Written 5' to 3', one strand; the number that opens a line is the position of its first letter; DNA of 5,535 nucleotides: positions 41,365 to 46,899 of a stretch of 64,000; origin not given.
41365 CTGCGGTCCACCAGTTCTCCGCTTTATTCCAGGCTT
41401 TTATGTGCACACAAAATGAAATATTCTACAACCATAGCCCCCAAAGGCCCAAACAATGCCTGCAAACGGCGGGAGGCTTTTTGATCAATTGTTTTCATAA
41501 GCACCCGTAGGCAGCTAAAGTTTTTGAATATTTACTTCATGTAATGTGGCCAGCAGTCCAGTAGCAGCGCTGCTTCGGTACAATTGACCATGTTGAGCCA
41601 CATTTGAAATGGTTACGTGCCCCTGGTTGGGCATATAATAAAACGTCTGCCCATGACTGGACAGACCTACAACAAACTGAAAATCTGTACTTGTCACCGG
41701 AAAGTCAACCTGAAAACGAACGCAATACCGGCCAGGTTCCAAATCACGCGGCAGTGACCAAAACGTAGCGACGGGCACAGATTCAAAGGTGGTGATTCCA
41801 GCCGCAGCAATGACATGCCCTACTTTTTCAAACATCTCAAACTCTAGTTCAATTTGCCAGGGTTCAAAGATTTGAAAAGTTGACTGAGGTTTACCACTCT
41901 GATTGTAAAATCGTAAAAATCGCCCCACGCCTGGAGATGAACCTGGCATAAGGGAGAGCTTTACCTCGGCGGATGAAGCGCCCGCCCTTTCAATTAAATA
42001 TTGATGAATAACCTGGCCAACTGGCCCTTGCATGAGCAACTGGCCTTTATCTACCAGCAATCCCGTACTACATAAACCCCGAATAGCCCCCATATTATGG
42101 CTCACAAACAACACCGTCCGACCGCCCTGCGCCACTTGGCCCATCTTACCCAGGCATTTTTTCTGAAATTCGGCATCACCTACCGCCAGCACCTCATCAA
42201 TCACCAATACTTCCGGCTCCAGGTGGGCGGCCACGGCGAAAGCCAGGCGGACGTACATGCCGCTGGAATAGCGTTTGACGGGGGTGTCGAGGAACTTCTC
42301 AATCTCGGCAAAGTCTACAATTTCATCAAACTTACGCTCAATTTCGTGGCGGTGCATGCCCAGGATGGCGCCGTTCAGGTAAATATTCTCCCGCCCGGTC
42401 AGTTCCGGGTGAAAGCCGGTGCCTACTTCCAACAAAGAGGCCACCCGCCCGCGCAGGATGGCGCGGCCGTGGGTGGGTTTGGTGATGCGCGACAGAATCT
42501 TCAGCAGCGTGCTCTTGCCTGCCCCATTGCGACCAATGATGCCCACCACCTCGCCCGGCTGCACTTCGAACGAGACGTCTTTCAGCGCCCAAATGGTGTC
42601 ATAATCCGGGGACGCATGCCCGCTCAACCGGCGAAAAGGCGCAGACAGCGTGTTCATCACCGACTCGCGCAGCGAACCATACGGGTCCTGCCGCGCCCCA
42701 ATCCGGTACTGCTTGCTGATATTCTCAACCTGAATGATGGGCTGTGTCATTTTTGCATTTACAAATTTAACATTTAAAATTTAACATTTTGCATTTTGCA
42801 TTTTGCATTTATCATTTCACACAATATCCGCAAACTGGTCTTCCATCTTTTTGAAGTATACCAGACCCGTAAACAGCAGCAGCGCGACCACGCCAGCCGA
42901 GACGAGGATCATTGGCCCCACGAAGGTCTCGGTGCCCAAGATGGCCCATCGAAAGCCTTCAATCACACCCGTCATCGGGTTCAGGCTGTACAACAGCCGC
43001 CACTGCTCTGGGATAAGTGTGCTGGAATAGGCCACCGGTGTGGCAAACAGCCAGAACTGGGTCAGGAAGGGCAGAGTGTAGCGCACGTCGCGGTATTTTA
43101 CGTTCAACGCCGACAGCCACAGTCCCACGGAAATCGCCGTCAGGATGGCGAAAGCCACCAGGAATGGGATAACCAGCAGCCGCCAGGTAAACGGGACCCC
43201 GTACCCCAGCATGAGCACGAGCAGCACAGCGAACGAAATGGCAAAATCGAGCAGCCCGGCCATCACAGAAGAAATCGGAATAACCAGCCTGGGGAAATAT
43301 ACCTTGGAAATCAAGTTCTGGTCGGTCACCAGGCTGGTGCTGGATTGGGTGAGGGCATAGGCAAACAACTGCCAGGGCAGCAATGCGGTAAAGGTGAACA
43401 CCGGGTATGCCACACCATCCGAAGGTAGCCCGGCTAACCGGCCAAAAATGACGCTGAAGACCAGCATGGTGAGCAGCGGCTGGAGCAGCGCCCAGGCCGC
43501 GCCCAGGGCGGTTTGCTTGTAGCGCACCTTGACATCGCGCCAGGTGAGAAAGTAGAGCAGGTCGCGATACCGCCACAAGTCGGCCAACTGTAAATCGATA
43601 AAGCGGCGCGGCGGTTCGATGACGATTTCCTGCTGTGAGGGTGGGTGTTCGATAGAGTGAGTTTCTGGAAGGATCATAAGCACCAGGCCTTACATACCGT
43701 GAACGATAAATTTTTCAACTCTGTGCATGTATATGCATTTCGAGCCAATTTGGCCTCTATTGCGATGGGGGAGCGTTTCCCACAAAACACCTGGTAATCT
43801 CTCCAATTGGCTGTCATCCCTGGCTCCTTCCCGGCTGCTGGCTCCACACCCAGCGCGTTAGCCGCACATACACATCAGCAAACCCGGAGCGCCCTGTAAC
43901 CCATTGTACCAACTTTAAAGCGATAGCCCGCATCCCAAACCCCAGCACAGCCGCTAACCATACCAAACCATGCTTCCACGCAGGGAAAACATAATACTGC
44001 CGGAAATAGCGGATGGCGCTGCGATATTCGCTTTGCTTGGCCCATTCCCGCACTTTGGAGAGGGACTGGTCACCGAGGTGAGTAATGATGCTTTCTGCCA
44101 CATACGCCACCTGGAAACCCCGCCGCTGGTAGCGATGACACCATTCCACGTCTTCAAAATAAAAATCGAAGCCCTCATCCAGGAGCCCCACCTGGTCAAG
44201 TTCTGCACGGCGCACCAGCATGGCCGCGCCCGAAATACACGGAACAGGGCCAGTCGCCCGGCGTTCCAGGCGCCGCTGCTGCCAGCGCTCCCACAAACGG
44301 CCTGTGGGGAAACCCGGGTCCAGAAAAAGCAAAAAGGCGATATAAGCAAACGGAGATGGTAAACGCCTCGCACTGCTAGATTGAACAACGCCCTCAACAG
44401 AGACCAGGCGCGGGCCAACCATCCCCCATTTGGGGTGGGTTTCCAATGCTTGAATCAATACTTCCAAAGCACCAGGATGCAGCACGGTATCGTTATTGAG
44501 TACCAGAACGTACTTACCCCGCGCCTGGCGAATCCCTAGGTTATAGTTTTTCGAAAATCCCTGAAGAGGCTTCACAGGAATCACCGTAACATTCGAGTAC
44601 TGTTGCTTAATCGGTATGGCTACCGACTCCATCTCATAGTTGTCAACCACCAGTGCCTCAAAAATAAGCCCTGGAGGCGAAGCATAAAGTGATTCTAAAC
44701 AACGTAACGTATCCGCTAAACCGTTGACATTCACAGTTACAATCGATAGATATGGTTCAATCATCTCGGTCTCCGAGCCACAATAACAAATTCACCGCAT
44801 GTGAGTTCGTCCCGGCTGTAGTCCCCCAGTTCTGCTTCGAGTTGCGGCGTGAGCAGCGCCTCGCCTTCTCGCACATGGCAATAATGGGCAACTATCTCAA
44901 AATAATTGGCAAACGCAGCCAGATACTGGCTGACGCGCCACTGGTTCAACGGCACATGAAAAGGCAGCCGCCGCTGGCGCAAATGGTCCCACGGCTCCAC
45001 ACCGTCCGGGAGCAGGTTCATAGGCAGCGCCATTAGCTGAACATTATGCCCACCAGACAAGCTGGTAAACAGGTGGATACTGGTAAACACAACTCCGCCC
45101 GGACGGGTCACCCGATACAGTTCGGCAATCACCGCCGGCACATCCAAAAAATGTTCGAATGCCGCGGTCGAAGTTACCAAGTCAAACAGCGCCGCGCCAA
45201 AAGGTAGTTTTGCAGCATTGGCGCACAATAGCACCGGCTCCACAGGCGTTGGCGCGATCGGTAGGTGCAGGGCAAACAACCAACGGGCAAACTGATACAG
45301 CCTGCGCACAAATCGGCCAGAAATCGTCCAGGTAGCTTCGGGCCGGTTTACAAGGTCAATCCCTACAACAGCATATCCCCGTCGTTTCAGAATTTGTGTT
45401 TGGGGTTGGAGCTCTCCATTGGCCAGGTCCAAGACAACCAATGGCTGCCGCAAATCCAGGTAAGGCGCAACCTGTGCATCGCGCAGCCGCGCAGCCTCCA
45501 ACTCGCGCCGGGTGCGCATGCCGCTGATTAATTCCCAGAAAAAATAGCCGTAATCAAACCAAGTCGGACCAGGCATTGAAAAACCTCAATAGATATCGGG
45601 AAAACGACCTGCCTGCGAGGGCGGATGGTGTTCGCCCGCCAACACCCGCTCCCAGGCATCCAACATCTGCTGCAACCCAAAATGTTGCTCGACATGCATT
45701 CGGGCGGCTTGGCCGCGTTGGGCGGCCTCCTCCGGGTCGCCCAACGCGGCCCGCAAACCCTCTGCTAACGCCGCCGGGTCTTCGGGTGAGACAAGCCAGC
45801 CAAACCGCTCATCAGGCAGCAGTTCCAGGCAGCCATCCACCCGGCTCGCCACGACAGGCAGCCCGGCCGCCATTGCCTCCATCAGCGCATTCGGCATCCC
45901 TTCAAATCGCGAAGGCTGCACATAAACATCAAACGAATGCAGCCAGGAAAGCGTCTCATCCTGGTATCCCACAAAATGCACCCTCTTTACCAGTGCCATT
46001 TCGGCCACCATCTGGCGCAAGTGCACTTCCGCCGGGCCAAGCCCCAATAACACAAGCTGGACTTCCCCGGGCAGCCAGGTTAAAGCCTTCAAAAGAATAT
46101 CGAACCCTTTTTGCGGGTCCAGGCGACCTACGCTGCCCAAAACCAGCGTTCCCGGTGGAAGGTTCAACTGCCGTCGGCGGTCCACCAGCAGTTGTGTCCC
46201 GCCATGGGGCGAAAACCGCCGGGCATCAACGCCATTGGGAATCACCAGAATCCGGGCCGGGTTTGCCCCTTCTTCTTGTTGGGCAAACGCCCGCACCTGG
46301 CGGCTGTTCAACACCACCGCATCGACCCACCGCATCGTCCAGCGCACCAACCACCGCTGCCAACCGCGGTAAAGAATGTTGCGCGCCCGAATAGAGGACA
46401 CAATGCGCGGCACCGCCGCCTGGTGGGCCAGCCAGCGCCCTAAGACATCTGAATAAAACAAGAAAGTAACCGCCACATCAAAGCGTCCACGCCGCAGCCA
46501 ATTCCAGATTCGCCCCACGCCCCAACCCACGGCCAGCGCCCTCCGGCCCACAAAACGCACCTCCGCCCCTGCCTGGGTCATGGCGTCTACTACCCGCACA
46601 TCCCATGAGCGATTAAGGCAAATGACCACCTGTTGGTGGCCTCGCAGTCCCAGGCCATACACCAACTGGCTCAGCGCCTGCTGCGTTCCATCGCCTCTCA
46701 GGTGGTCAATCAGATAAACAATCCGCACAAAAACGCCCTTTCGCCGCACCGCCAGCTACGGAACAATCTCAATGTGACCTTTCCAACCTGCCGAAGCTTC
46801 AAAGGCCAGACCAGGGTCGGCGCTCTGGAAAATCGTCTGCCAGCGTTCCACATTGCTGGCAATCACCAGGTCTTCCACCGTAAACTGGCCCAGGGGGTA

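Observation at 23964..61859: Thirteen GT-C-like polytopic membrane proteins packed around a Wzm/Wzt export pathway in one 38-kb locus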

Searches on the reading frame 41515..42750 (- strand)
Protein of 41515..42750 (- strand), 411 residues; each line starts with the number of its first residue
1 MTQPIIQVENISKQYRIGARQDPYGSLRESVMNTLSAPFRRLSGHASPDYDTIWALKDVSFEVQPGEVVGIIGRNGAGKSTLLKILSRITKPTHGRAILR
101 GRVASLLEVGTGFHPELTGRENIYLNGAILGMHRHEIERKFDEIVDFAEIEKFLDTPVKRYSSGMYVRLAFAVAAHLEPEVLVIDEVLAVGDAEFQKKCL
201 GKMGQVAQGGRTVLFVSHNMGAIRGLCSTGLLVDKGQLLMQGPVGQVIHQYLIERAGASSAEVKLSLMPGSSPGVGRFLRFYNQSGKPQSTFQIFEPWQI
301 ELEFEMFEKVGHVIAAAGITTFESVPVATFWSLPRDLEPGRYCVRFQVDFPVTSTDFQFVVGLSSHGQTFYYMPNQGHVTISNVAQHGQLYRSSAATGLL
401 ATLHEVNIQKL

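Call 5: search_protein_families(library=pfam, max_evalue=0.1, proteins=[window:41515-42750:-])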
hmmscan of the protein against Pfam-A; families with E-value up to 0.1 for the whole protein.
window:41515-42750:- (411 aa): 8 families
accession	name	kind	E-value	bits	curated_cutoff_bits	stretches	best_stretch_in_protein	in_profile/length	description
PF00005.33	ABC_tran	-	1.5e-23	84.4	25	1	56-187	1-135/137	ABC transporter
PF13304.12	AAA_21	-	8e-06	26.6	27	1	69-89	2-22/304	AAA domain, putative AbiEii toxin, Type IV TA system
PF14524.12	Wzt_C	-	0.0008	19.9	30.4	1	280-374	16-122/143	Wzt C-terminal domain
PF13555.12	AAA_29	-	0.0017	18.5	27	1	59-84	15-40/61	P-loop containing region of AAA domain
PF13476.12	AAA_23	-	0.0031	18.6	27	1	58-86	12-39/201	AAA domain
PF13175.12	AAA_15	-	0.0088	16.1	32.1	1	57-91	15-48/374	AAA ATPase domain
PF01926.29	MMR_HSR1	-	0.058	13.9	21.9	0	69-88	2-21/113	50S ribosome-binding GTPase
PF13191.12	AAA_16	-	0.083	13.8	32.6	0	63-106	22-63/167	AAA ATPase domain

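Call 10: search_protein_families(library=ncbifam, max_evalue=0.1, proteins=[window:41515-42750:-])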
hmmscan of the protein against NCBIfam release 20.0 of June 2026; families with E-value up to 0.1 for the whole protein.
window:41515-42750:- (411 aa): 188 families (the best 25 are shown)
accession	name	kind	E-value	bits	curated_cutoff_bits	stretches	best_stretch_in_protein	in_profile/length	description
NF010065.0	PRK13545.1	equivalog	4.7e-59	200.5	538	1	53-251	37-234/549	teichoic acids export protein ATP-binding subunit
NF050108.1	galactan_ABC_ATP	equivalog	1.4e-55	188.2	400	1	49-251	38-240/244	galactan export ABC transporter ATP-binding subunit Wzt/RfbE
NF010066.0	PRK13546.1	equivalog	1.9e-47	161.8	320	1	50-251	34-234/264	teichoic acids export ABC transporter ATP-binding subunit TagH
TIGR01188.1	drrA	subfamily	1.5e-34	119.7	312.45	1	50-246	3-210/302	daunorubicin resistance ABC transporter, ATP-binding protein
TIGR04521.1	ECF_ATPase_2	equivalog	9.6e-26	90.5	330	2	121-250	104-235/279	energy-coupling factor transporter ATPase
NF010060.0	PRK13537.1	equivalog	4.5e-25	88.2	521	1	50-249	25-235/314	nodulation factor ABC transporter ATP-binding protein NodI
NF010059.0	PRK13536.1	equivalog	1.3e-23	83.3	549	1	50-250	53-264/342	nodulation factor ABC transporter ATP-binding protein NodI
TIGR04520.1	ECF_ATPase_1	equivalog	2.9e-23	82.6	315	2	130-250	106-226/269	energy-coupling factor transporter ATPase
TIGR01288.1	nodI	equivalog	3.9e-23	81.9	424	1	55-249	19-224/303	nodulation factor ABC transporter ATP-binding protein NodI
TIGR01166.1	cbiO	subfamily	1.7e-22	79.8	211.8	2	54-102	6-54/190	cobalt ABC transporter, ATP-binding protein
TIGR02673.1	FtsE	equivalog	3.1e-22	79.3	264.85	2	51-102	13-64/214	cell division ATP-binding protein FtsE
TIGR03375.1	type_I_sec_LssB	subfamily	5.2e-21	74.6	693.1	2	54-101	481-528/696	type I secretion system permease/ATPase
NF010068.0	PRK13548.1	equivalog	5.7e-21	74.8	261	2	56-103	21-68/261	heme ABC transporter ATP-binding protein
TIGR00968.1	3a0106s01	subfamily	3.8e-20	72.4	342.75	1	48-239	8-210/237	sulfate ABC transporter ATP-binding protein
TIGR03411.1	urea_trans_UrtD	equivalog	4.9e-20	72.2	304.1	2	49-102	11-64/242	urea ABC transporter ATP-binding protein UrtD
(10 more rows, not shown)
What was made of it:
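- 41515..43683 (-): wzt (g17, 41515-42750, with a C-terminal extension) and wzm (g18, 42817-43683). NCBIfam TagH and galactan-export Wzt models (calls 5, 10).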

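Call 90: find_related_loci(query=window:41515-42750:-, collection=metagenome_contigs, flank=10000)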
Query window:41515-42750:- (411 aa) in metagenome_contigs; peptide patterns used: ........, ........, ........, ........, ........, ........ (x = any residue, [..] = any of these).
600 stretches matched a pattern (row limit reached: there are more); 595 encode a relative of the query (tblastn E <= 1e-3); the best 80 are kept; 80 distinct loci.
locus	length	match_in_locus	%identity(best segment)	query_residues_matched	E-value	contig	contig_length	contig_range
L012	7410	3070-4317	58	1-406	1e-153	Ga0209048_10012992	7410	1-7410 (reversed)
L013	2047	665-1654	58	1-334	8e-123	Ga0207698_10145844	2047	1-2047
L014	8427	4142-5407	48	1-407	1e-115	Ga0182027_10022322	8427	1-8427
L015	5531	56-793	71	3-252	2e-115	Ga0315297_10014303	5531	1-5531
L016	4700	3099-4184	53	1-348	2e-115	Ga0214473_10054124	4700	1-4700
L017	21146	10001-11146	49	1-375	5e-114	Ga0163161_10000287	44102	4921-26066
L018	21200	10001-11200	47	4-393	4e-114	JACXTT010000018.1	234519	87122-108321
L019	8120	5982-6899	60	1-302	2e-112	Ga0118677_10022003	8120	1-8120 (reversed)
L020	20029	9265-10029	68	1-254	4e-112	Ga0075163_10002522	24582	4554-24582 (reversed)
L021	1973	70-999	60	1-305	2e-119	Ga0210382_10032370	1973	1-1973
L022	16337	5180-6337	51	6-373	3e-111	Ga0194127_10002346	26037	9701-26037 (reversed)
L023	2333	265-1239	54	1-324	7e-117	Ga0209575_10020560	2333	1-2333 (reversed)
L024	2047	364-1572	51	1-362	2e-117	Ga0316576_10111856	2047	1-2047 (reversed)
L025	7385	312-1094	67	1-252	6e-111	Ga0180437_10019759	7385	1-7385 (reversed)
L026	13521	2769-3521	69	1-251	6e-111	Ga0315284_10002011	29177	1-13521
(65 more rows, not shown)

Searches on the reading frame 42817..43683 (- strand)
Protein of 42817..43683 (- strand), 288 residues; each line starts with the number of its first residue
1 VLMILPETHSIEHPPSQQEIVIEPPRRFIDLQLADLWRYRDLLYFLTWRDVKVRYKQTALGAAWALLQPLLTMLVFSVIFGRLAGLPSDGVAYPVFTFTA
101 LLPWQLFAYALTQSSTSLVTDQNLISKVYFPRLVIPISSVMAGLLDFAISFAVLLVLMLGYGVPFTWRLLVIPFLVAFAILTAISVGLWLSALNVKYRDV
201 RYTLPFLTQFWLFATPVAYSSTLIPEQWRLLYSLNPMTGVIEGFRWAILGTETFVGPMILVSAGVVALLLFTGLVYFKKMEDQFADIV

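Call 5: search_protein_families(library=pfam, max_evalue=0.1, proteins=[window:42817-43683:-])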
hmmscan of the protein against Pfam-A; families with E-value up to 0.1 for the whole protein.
window:42817-43683:- (288 aa): 1 family
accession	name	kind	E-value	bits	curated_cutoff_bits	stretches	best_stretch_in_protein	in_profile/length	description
PF01061.29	ABC2_membrane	-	7.7e-22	78.3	26.9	1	43-248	3-210/211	ABC-2 type transporter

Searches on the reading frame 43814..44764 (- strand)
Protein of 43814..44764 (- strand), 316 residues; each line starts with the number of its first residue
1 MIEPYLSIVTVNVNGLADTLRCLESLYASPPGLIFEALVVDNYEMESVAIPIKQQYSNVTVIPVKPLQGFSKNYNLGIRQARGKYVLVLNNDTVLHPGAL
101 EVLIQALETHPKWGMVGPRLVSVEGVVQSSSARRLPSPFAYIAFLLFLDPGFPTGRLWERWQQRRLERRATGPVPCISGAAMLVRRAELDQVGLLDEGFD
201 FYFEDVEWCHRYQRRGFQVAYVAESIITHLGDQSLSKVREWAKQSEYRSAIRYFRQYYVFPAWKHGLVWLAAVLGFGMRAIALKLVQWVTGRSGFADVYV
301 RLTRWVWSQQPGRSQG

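Call 5: search_protein_families(library=pfam, max_evalue=0.1, proteins=[window:43814-44764:-])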
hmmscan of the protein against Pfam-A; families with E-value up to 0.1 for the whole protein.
window:43814-44764:- (316 aa): 6 families
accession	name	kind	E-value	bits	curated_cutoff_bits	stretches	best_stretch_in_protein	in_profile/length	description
PF13641.12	Glyco_tranf_2_3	-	1e-20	75.2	27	1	19-238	16-220/230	Glycosyltransferase like family 2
PF00535.33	Glycos_transf_2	-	4.9e-19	69.3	23.3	1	7-190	1-165/168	Glycosyl transferase family 2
PF13632.12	Glyco_trans_2_3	-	6.1e-08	33.2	27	1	172-276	68-172/198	Glycosyl transferase family group 2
PF13506.12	Glyco_transf_21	-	1.1e-07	31.9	21.7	1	74-243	22-168/174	Glycosyl transferase family 21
PF13712.12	Glyco_tranf_2_5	-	2.4e-07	31.1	27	1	49-239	23-200/210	Glycosyltransferase like family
PF24898.2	GGDEF_GdpP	-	0.031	15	30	1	40-94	3-57/126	Cyclic-di-AMP phosphodiesterase GdpP-like, GGDEF domain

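Call 10: search_protein_families(library=ncbifam, max_evalue=0.1, proteins=[window:43814-44764:-])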
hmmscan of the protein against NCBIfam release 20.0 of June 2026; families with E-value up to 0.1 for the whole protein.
window:43814-44764:- (316 aa): 15 families
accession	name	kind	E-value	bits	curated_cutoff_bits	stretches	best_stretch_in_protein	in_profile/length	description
TIGR03965.1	mycofact_glyco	equivalog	1.9e-17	63.3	280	2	169-237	221-288/467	mycofactocin biosynthesis glycosyltransferase MftF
NF041875.1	EPS_EpsD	equivalog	2.2e-11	43.8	370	1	6-244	1-219/325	exopolysaccharide biosynthesis glycosyltransferase EpsD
TIGR01556.1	rhamnosyltran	subfamily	3e-11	43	200.55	2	182-260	153-229/281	rhamnosyltransferase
TIGR03937.1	PgaC_IcaA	equivalog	3.2e-09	36.2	422.3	1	52-116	95-159/407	poly-beta-1,6-N-acetyl-D-glucosamine synthase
TIGR04283.1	glyco_like_mftF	equivalog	3.2e-07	30.2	182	1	6-115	1-106/221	TIGR04283 family arsenosugar biosynthesis glycosyltransferase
TIGR03111.1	glyc2_xrt_Gpos1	hypoth_equivalog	5e-07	28.9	363.95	1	11-124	55-174/439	TIGR03111 family XrtG-associated glycosyltransferase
TIGR04009.1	wcaE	equivalog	8.1e-06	25.3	369.2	1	6-106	3-106/248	colanic acid biosynthesis glycosyltransferase WcaE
NF007482.0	PRK10073.1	equivalog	3.4e-05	23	423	1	4-105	6-108/334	glycosyltransferase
NF050819.1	PolSacchBiosHfsG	equivalog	5.7e-05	22.4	500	1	168-240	157-227/302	polysaccharide biosynthesis protein HfsG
NF038299.1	EPS_HpsN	equivalog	7.3e-05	21.9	425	1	69-127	68-126/317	hormogonium polysaccharide biosynthesis glycosyltransferase HpsN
TIGR04440.1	glyco_TIGR04440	domain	0.0028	17.4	70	1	47-123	41-122/215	TIGR00180 family glycosyltransferase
NF050050.1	ProtGlycPglI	equivalog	0.0065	15.9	500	1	68-109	69-110/306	GalNAc(5)-diNAcBac-PP-undecaprenol beta-1,3-glucosyltransferase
TIGR03030.1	CelA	equivalog_domain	0.018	13.1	699.1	1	179-237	309-365/714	UDP-forming cellulose synthase catalytic subunit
NF038302.1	EPS_HpsE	equivalog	0.052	12.5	300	1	16-120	16-124/307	hormogonium polysaccharide biosynthesis glycosyltransferase HpsE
TIGR03472.1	HpnI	equivalog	0.076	11.8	310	0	178-271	201-293/373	bacteriohopanetetrol glucosamine biosynthesis glycosyltransferase HpnI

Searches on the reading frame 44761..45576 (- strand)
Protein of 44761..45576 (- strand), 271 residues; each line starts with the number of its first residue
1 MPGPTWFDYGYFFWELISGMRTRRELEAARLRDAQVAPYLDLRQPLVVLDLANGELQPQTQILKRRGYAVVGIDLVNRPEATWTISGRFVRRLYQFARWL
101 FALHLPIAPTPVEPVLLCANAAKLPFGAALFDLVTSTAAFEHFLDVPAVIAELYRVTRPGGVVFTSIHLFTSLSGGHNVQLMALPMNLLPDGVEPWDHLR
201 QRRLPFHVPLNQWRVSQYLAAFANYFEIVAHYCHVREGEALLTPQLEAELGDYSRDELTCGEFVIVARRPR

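Call 6: search_protein_families(library=pfam, max_evalue=0.1, proteins=[window:44761-45576:-])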
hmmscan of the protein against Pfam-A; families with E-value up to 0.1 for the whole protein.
window:44761-45576:- (271 aa): 6 families
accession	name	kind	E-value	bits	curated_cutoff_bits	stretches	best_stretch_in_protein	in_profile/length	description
PF08241.18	Methyltransf_11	-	5.4e-13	49.8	21.2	1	60-164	11-94/95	Methyltransferase domain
PF13649.12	Methyltransf_25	-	5.5e-08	33.8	27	1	116-161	50-97/97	Methyltransferase domain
PF13489.12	Methyltransf_23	-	8.1e-08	32.6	27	1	23-172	4-123/164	Methyltransferase domain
PF01209.24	Ubie_methyltran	-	2.5e-05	24.2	20.1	1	116-164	102-150/233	ubiE/COQ5 methyltransferase family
PF08242.18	Methyltransf_12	-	0.00029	21.9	30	1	122-163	59-98/98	Methyltransferase domain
PF13847.12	Methyltransf_31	-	0.0054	16.9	27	1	120-165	62-109/145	Methyltransferase domain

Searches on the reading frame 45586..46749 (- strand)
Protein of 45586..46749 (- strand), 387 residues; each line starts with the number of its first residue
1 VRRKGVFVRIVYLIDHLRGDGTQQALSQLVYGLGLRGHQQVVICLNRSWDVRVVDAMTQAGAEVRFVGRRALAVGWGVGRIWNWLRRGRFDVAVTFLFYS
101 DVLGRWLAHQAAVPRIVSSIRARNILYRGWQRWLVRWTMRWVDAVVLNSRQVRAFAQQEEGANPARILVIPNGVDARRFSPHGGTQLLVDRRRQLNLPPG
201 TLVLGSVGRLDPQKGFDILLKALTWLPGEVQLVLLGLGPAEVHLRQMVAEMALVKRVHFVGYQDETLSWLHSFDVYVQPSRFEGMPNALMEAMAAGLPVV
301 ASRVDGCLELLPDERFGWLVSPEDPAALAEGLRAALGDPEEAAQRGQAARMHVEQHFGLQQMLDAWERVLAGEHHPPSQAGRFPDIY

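Call 6: search_protein_families(library=pfam, max_evalue=0.1, proteins=[window:45586-46749:-])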
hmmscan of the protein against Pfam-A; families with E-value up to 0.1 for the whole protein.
window:45586-46749:- (387 aa): 7 families
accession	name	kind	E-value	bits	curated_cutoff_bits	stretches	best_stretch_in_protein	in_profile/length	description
PF00534.26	Glycos_transf_1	-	2.4e-33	115.5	26.4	1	192-350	6-170/172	Glycosyl transferases group 1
PF13692.12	Glyco_trans_1_4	-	3.9e-33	115.1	27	1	203-338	3-142/142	Glycosyl transferases group 1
PF13439.12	Glyco_transf_4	-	4.5e-18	66.3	28.5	1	21-178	3-170/170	Glycosyltransferase Family 4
PF13579.12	Glyco_trans_4_4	-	1.2e-14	55.4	29.7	1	21-173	2-158/158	Glycosyl transferase 4-like domain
PF20706.3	GT4-conflict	-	3.1e-10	40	26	1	198-357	194-376/385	Family 4 Glycosyltransferase in conflict systems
PF13524.12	Glyco_trans_1_2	-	1.4e-08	35.3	25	1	264-366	38-142/144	Glycosyl transferase-like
PF14417.12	MEDS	-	0.031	14.6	29.8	0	313-372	28-93/161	MEDS: MEthanogen/methylotroph, DcmR Sensory domain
